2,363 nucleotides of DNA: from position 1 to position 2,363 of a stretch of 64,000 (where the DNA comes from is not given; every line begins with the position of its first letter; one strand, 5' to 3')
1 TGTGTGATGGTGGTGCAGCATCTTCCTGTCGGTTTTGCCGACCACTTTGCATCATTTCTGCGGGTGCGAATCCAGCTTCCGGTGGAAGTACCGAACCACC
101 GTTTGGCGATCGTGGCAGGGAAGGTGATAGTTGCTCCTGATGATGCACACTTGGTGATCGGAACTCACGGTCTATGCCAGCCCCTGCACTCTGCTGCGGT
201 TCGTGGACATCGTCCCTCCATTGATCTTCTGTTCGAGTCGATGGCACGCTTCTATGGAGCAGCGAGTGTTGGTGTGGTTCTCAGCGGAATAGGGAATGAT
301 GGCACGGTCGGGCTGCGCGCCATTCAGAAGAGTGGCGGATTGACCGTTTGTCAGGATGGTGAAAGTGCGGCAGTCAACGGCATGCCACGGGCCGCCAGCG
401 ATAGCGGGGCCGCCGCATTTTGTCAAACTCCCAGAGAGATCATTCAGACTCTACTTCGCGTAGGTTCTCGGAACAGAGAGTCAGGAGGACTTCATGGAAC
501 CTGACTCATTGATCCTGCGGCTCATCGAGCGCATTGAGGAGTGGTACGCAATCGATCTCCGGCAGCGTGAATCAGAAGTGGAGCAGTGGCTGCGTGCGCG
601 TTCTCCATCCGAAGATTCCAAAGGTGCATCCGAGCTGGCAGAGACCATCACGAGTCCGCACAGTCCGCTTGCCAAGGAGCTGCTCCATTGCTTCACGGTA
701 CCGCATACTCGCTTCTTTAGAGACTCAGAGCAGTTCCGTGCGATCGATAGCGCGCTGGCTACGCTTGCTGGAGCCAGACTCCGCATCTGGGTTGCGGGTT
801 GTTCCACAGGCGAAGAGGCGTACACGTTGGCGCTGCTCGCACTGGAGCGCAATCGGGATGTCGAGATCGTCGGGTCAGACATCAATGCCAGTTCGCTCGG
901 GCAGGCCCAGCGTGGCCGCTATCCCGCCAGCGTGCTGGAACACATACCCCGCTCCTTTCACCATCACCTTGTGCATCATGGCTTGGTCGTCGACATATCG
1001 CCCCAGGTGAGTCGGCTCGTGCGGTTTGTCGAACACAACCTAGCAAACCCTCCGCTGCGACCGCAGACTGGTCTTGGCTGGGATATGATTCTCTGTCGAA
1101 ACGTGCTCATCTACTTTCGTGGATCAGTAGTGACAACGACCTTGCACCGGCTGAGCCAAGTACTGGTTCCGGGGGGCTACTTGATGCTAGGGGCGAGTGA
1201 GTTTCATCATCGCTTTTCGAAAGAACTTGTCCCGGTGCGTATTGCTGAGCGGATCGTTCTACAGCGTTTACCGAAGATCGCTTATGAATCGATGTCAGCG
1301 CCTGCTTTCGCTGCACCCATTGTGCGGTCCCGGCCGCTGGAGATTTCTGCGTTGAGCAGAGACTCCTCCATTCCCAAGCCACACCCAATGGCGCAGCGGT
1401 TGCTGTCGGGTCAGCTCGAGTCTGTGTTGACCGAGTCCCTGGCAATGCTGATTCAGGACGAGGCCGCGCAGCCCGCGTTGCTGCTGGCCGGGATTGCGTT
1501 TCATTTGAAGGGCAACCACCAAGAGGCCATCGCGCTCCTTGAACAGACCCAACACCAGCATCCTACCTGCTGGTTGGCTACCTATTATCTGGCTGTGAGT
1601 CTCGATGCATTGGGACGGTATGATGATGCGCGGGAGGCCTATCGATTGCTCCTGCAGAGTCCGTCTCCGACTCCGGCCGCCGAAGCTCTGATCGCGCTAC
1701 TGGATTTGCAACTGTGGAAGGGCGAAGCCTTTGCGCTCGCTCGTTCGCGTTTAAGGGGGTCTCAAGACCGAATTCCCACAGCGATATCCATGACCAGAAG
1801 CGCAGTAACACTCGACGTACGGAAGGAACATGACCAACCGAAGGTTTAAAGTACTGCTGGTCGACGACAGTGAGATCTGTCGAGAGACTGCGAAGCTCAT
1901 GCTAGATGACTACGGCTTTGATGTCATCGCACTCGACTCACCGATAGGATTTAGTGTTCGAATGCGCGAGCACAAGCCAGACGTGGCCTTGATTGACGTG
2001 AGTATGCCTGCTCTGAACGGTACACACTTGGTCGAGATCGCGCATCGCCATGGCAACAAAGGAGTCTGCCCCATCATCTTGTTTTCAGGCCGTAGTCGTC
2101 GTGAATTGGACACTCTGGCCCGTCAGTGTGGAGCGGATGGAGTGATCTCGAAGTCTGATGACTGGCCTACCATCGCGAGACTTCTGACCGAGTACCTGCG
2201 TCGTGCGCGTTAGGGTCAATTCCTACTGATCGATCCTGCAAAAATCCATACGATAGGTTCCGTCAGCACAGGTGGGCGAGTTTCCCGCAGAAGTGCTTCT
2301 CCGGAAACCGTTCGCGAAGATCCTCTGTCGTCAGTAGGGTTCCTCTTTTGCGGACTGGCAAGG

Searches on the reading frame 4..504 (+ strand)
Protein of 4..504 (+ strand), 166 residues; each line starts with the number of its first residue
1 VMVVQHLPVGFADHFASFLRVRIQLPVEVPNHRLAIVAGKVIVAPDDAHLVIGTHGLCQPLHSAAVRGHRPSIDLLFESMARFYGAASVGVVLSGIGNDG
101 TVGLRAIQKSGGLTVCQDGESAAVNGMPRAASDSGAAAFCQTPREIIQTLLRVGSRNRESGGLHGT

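Call 9: search_protein_families(library=pfam, proteins=[window:4-504:+], max_evalue=0.001)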
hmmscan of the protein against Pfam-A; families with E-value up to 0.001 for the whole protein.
window:4-504:+ (166 aa): 1 family
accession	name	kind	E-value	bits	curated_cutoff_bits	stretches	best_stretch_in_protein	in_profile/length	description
PF01339.22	CheB_methylest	-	2.2e-40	138.6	24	1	2-150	29-174/174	CheB methylesterase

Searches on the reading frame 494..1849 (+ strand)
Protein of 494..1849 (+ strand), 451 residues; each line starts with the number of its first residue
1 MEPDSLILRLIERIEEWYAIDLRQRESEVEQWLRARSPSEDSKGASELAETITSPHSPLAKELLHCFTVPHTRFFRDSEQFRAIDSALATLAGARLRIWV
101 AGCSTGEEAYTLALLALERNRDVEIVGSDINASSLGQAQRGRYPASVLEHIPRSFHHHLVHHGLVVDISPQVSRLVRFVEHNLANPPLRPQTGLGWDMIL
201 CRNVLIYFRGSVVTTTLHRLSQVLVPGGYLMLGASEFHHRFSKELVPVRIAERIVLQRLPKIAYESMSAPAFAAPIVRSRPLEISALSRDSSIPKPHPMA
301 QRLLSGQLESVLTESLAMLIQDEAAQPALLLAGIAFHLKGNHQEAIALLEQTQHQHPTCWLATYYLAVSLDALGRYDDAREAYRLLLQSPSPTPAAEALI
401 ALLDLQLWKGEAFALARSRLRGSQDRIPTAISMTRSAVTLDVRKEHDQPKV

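Call 9: search_protein_families(library=pfam, proteins=[window:494-1849:+], max_evalue=0.001)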
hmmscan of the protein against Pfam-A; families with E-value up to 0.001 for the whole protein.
window:494-1849:+ (451 aa): 11 families
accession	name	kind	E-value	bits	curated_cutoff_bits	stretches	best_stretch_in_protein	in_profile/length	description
PF01739.24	CheR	-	9.6e-39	133.3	27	1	71-237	2-178/195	CheR methyltransferase, SAM binding domain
PF13432.12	TPR_16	-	2.4e-09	37.9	32.7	1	340-388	11-59/65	Tetratricopeptide repeat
PF13174.12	TPR_6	-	3.8e-08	33.9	26.3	0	364-388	4-28/33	Tetratricopeptide repeat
PF14559.12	TPR_19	-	1.8e-07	31.8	25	1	339-403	4-68/68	Tetratricopeptide repeat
PF08242.18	Methyltransf_12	-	1.3e-06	29.5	30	0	165-230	25-98/98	Methyltransferase domain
PF07719.23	TPR_2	-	2.5e-06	27.6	27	0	363-388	4-29/34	Tetratricopeptide repeat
PF00515.34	TPR_1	-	5.8e-05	23.2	27.8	0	364-384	5-25/34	Tetratricopeptide repeat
PF13176.12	TPR_7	-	0.00024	21.4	27.9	0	328-354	1-29/36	Tetratricopeptide repeat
PF12895.13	ANAPC3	-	0.00073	20.2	27.2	0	326-383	24-79/82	Anaphase-promoting complex, cyclosome, subunit 3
PF13428.12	TPR_14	-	0.00083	20.3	23.5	0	362-401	3-43/44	Tetratricopeptide repeat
PF13424.12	TPR_12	-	0.00094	19.8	30.1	0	328-351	47-70/77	Tetratricopeptide repeat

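Call 51: find_encoding_contigs(protein=window:494-1849:+, flank=10000, max_places=4)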
Protein window:494-1849:+ (451 aa): 9 contigs read that carry it; 4 places shown.
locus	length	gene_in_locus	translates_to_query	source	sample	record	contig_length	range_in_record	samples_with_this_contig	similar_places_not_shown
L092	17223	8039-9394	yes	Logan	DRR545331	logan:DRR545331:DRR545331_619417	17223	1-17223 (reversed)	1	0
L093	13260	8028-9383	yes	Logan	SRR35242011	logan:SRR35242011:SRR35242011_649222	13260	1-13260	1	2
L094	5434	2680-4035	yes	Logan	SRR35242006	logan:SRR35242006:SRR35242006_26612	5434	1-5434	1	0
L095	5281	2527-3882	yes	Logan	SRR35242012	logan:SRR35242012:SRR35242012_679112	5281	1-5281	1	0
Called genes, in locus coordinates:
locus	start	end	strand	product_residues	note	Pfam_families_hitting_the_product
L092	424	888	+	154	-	PF01584:CheW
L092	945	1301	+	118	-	-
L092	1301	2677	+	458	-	-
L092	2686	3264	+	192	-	PF13689:DUF4154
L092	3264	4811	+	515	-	PF00672:HAMP, PF00015:MCPsignal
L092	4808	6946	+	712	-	PF01627:Hpt, PF02518:HATPase_c, PF01584:CheW, PF00072:Response_reg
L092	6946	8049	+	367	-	PF00072:Response_reg, PF01339:CheB_methylest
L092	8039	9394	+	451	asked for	PF01739:CheR, PF08242:Methyltransf_12 (faint), PF07719:TPR_2 (faint), PF13174:TPR_6 (faint), PF13432:TPR_16, PF14559:TPR_19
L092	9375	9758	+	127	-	PF00072:Response_reg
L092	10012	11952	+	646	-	PF09826:Beta_propel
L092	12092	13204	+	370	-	PF00685:Sulfotransfer_1, PF13469:Sulfotransfer_3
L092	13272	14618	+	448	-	PF19676:DUF6178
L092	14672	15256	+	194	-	PF01612:DNA_pol_A_exo1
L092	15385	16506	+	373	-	PF00589:Phage_integrase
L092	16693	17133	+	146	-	PF00069:Pkinase, PF07714:PK_Tyr_Ser-Thr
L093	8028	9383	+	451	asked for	PF01739:CheR, PF08242:Methyltransf_12 (faint), PF07719:TPR_2 (faint), PF13174:TPR_6 (faint), PF13432:TPR_16, PF14559:TPR_19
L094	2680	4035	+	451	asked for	PF01739:CheR, PF08242:Methyltransf_12 (faint), PF07719:TPR_2 (faint), PF13174:TPR_6 (faint), PF13432:TPR_16, PF14559:TPR_19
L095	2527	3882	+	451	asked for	PF01739:CheR, PF08242:Methyltransf_12 (faint), PF07719:TPR_2 (faint), PF13174:TPR_6 (faint), PF13432:TPR_16, PF14559:TPR_19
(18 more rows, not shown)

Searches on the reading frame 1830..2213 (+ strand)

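Call 9: search_protein_families(library=pfam, proteins=[window:1830-2213:+], max_evalue=0.001)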
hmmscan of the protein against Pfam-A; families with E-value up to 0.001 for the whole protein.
window:1830-2213:+ (127 aa): 1 family
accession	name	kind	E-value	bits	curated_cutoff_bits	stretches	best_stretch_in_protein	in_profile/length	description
PF00072.30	Response_reg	-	2e-16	60.6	30.2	1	8-110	1-101/111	Response regulator receiver domain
